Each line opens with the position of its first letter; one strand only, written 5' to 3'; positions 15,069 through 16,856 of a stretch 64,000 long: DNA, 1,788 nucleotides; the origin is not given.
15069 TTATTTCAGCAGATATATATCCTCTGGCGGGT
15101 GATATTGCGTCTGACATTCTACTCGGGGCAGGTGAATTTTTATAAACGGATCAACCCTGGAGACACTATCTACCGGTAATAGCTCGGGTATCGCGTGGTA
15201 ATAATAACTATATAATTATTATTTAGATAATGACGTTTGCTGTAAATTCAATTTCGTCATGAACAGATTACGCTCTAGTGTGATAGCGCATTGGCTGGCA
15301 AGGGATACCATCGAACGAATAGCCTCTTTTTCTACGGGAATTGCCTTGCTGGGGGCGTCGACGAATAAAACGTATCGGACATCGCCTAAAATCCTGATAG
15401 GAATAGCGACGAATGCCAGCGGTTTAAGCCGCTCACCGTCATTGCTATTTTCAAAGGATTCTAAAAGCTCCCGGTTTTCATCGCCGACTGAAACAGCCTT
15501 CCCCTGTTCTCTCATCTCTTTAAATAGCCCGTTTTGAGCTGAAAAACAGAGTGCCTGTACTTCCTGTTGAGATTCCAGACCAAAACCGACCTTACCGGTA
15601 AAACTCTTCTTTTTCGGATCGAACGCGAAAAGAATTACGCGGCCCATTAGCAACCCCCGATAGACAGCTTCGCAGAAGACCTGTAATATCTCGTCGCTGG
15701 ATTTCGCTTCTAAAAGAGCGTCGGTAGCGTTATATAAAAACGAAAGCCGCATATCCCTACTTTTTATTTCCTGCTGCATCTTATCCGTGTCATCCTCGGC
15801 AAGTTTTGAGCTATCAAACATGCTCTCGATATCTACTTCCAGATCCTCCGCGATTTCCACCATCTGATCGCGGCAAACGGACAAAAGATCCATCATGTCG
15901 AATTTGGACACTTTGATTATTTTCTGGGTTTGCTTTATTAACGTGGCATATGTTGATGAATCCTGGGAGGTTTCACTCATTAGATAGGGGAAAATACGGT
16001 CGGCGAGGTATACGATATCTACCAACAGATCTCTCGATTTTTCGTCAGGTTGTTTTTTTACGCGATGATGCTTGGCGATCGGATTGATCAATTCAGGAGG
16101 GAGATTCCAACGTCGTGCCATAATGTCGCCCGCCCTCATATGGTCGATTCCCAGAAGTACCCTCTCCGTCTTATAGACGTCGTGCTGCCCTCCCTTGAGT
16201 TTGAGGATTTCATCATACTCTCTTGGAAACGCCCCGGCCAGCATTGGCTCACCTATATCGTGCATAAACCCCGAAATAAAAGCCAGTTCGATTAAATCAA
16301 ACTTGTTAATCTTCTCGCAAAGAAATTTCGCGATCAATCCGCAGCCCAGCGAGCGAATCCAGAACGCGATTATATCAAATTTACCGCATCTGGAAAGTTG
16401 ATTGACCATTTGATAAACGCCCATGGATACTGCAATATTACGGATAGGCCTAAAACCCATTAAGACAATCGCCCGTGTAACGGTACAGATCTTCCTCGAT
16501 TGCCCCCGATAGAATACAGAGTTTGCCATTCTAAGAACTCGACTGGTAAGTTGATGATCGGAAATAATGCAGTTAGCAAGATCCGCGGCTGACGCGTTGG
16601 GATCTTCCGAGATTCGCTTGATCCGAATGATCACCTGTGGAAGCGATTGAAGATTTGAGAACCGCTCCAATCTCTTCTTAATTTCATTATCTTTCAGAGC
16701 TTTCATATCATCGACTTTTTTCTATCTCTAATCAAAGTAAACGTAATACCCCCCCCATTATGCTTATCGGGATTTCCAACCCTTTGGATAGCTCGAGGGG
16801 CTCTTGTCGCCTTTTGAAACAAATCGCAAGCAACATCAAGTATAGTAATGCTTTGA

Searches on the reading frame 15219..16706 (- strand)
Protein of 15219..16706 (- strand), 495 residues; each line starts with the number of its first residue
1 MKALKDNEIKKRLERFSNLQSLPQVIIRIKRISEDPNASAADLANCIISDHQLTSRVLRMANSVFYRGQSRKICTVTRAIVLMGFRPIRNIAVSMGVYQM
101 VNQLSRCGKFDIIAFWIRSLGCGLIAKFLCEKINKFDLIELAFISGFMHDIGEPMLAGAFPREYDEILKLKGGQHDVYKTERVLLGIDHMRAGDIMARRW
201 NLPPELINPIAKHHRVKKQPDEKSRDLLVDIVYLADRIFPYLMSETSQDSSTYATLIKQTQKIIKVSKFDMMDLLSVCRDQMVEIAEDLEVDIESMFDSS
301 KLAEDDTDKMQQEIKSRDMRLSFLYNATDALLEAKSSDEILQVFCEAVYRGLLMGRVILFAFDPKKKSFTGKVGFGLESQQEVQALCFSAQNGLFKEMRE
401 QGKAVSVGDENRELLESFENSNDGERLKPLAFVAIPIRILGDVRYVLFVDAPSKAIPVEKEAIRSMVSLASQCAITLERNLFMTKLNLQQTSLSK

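Call 38: search_protein_families(library=pfam, proteins=[window:15219-16706:-], max_evalue=0.00001)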
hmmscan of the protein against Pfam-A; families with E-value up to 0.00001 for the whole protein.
window:15219-16706:- (495 aa): 2 families
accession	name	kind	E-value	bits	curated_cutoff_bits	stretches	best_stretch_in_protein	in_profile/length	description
PF08668.18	HDOD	-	1.3e-51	175.3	22.9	1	19-215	1-195/196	HDOD domain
PF01966.28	HD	-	1.1e-08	35.7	22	1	117-238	3-113/116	HD domain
